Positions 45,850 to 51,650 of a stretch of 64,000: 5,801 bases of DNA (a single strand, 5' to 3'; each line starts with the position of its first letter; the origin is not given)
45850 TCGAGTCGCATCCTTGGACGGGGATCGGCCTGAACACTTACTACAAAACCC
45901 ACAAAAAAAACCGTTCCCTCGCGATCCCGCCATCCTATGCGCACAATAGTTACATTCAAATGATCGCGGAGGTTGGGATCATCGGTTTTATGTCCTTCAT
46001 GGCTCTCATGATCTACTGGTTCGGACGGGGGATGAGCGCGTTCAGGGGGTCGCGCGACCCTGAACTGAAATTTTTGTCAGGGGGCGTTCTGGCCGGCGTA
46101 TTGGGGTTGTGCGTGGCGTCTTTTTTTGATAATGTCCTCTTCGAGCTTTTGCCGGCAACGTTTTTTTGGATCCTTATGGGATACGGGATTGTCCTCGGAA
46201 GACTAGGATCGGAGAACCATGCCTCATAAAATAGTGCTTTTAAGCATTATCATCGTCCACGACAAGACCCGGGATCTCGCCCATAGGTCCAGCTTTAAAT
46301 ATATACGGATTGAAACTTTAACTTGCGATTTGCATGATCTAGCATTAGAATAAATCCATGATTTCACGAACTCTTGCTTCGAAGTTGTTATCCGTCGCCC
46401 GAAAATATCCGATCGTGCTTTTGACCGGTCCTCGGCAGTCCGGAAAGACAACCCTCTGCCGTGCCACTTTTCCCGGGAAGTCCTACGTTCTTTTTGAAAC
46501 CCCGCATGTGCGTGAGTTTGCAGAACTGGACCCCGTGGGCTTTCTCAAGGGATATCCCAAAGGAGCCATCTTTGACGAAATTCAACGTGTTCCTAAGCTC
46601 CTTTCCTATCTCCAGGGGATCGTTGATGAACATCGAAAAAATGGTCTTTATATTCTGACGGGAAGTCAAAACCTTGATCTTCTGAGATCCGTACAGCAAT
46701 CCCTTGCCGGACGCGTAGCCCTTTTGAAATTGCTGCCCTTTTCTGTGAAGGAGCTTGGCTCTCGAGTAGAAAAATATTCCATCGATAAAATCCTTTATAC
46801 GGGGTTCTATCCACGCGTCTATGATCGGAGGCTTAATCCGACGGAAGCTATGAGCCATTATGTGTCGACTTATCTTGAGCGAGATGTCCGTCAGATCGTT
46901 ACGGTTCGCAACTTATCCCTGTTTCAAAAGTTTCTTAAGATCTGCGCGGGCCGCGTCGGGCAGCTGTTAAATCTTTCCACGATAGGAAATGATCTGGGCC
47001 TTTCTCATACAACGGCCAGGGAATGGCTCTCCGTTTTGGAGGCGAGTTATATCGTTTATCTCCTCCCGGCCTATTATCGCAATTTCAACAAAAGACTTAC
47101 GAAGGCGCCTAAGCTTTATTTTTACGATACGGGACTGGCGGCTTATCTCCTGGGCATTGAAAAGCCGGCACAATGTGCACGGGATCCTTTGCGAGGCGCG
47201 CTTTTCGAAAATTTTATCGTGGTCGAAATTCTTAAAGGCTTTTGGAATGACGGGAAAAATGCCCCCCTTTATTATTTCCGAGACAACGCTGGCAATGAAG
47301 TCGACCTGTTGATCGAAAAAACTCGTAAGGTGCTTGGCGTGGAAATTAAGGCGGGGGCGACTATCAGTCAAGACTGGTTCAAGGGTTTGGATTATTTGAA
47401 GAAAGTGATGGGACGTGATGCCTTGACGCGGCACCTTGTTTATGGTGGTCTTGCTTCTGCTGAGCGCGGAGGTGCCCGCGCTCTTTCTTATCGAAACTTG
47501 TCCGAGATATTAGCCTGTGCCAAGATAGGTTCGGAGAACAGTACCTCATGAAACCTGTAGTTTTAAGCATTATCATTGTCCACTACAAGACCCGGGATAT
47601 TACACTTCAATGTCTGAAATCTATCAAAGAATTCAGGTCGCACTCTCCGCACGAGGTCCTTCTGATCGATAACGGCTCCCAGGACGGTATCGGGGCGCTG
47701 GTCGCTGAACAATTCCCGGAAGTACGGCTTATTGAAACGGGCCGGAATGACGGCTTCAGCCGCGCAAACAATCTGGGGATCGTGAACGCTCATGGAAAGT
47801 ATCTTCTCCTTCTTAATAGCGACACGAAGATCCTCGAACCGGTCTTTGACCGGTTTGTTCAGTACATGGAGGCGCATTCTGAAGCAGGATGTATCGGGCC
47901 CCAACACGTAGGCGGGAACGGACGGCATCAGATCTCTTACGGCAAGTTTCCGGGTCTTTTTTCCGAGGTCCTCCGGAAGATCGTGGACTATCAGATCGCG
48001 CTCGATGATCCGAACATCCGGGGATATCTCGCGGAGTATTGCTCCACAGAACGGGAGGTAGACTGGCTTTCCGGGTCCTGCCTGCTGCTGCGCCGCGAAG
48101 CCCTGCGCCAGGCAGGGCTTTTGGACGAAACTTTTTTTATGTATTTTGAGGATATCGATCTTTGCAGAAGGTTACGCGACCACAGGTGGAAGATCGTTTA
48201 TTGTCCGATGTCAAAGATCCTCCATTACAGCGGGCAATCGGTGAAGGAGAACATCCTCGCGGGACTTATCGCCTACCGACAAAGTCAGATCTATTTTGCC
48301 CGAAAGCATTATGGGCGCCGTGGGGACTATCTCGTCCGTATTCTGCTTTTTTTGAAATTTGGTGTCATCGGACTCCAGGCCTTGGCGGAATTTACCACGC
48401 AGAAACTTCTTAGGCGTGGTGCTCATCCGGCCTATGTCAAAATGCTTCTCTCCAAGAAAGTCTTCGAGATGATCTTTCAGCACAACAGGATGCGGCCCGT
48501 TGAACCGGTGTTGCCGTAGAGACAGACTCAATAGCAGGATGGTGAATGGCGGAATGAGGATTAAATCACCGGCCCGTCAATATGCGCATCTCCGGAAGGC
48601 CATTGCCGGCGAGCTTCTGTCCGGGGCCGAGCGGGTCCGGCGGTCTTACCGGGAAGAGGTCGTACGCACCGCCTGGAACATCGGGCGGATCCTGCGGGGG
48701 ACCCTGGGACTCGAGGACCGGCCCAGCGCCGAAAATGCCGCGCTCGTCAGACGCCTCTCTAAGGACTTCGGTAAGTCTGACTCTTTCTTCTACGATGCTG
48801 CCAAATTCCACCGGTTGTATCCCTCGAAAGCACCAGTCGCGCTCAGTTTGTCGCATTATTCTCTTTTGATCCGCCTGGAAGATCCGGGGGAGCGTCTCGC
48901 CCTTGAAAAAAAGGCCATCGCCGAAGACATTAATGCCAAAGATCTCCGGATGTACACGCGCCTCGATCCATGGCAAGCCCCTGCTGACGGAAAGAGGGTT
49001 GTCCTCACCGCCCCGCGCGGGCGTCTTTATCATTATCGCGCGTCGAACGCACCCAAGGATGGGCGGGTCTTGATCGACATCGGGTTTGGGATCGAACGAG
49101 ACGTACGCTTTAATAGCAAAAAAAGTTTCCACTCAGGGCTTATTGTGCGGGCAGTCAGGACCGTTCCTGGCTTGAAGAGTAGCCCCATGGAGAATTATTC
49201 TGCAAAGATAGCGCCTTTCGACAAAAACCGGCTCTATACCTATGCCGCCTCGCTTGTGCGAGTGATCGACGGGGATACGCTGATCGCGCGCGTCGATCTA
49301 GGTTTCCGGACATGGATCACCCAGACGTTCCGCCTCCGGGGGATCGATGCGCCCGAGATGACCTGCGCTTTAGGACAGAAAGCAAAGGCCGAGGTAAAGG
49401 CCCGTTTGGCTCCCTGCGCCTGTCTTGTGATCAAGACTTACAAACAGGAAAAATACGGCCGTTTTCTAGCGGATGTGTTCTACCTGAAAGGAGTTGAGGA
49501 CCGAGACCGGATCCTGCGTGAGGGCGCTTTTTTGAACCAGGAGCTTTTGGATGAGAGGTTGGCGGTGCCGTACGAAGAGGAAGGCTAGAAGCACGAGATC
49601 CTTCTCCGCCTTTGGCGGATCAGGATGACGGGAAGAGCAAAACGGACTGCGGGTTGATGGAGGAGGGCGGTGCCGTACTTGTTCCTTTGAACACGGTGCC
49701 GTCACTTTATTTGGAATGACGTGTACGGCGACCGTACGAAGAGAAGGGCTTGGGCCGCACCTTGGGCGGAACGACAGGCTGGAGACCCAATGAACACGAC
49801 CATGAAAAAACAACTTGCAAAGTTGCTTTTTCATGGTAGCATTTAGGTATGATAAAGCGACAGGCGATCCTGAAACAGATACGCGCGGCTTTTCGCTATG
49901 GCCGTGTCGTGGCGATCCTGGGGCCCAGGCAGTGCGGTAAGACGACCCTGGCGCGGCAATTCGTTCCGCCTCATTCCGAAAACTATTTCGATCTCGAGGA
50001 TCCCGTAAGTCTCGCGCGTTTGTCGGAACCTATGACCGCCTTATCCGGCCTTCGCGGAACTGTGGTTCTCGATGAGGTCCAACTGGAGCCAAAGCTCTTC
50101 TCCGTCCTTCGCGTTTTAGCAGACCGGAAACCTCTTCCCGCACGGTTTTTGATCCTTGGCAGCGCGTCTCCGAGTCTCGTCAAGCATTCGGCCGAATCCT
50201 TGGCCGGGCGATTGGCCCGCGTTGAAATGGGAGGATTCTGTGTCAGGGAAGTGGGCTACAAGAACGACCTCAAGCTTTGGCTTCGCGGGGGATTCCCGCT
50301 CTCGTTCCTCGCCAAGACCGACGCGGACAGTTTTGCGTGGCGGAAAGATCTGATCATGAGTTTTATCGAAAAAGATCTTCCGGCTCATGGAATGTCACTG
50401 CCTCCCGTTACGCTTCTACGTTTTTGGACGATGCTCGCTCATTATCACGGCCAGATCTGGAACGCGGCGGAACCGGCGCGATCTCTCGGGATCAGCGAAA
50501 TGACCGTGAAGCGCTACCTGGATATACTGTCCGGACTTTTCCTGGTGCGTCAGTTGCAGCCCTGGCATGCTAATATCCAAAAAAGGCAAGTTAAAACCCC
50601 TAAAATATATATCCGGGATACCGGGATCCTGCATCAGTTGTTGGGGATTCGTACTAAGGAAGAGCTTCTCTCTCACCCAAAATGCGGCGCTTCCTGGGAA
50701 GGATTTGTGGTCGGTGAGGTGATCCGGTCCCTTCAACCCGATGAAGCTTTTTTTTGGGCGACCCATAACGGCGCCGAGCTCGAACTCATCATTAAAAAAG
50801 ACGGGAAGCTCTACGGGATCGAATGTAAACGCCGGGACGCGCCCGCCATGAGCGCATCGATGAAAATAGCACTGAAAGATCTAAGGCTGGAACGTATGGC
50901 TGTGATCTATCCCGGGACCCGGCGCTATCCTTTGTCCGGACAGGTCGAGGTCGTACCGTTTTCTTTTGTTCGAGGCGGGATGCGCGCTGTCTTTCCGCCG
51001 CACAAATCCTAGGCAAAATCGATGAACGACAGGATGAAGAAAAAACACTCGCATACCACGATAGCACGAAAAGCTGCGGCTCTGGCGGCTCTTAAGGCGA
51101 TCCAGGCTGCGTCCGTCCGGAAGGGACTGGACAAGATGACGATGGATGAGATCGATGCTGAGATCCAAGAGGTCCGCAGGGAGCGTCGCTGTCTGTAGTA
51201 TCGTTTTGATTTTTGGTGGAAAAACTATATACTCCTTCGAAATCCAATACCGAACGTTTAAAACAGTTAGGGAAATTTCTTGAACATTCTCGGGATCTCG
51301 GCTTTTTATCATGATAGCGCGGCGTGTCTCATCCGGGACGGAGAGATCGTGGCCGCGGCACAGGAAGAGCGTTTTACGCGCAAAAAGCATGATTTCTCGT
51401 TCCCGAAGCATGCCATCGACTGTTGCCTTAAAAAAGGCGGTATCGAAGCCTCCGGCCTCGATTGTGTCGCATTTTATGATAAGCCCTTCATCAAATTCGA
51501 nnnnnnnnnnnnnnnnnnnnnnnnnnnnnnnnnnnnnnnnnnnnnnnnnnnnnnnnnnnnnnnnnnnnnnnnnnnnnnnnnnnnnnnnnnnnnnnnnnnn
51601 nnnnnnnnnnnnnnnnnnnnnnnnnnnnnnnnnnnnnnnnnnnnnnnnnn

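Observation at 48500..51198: Candidate undescribed defence module: DUF1016_N-SNase fusion nuclease, a COG1373 ATPase and a 58-aa ORF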

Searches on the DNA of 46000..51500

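Call 84: search_rna_families(source=window, start=46000, end=51500, threshold=evalue, max_evalue=1)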
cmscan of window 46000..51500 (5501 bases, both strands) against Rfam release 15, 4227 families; matches with E-value up to 1: 1.
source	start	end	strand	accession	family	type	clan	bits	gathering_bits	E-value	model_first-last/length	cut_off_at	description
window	47952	47996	+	RF01768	flavi_FSE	Cis-reg; frameshift_element;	-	19.4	43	0.52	1-62/62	no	ribosomal frameshift site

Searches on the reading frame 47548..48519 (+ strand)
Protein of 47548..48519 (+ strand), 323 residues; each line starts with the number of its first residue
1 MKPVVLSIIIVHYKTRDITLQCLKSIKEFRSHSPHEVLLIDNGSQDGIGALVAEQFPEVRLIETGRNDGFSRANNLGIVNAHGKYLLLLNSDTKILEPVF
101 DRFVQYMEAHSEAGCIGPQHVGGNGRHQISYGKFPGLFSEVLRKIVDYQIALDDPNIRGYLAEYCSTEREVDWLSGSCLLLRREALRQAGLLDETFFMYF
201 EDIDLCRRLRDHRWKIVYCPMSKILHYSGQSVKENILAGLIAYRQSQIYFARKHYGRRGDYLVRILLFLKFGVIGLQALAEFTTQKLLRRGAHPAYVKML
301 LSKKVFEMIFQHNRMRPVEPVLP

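Call 3: search_protein_families(library=pfam, proteins=[window:47548-48519:+], max_evalue=0.1)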
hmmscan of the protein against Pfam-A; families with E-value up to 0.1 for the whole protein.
window:47548-48519:+ (323 aa): 5 families
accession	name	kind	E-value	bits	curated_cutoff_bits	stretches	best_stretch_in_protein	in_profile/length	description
PF00535.33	Glycos_transf_2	-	1.6e-20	74.1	23.3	1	7-186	1-164/168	Glycosyl transferase family 2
PF13641.12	Glyco_tranf_2_3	-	9e-16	59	27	1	6-234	3-219/230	Glycosyltransferase like family 2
PF13632.12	Glyco_trans_2_3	-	4e-07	30.5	27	1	87-224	3-121/198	Glycosyl transferase family group 2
PF10111.15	Glyco_tranf_2_2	-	0.00061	19.8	27.3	0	28-99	25-98/276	Glycosyltransferase like family 2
PF13506.12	Glyco_transf_21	-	0.051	13.5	21.7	0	170-221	98-149/174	Glycosyl transferase family 21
